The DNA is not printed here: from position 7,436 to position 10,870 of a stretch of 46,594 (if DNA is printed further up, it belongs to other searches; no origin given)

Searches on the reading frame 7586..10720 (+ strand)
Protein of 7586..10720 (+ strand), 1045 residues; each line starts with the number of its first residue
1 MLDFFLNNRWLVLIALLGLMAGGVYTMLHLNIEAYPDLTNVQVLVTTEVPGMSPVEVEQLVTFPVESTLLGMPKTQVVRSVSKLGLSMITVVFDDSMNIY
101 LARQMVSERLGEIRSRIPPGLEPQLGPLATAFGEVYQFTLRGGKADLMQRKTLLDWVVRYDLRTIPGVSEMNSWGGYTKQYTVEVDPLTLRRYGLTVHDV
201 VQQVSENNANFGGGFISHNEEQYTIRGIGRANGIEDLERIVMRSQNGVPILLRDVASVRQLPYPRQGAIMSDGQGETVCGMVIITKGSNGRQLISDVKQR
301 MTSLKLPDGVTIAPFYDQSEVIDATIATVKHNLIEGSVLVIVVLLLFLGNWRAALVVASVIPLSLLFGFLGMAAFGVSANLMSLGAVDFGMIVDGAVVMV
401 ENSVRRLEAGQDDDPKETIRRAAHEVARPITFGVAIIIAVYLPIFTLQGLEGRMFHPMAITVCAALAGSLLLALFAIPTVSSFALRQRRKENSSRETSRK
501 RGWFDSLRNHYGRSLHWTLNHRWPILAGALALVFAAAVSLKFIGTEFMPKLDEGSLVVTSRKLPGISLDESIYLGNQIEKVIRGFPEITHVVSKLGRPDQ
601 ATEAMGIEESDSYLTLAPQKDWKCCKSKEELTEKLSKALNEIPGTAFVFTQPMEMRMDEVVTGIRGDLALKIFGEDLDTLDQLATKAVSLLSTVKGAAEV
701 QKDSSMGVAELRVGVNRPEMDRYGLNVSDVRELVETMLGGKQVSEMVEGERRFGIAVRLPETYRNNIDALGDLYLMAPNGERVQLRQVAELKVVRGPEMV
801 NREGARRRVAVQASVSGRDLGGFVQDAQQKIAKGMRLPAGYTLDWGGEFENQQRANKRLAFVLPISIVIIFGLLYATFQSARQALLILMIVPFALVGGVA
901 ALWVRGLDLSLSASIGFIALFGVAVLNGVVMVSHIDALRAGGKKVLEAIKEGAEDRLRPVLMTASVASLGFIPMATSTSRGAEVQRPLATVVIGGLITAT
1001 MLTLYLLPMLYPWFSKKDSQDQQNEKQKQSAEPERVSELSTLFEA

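Call 77: search_protein_families(library=pfam, proteins=[window:7586-10720:+], max_evalue=0.00001)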
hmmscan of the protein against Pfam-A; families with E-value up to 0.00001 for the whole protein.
window:7586-10720:+ (1045 aa): 2 families
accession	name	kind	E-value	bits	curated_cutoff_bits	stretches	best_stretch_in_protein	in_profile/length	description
PF00873.25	ACR_tran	-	3.8e-298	992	28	1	1-1013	1-1019/1021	AcrB/AcrD/AcrF family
PF03176.21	MMPL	-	1.7e-09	37.5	20.5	1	852-1018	138-306/333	MMPL family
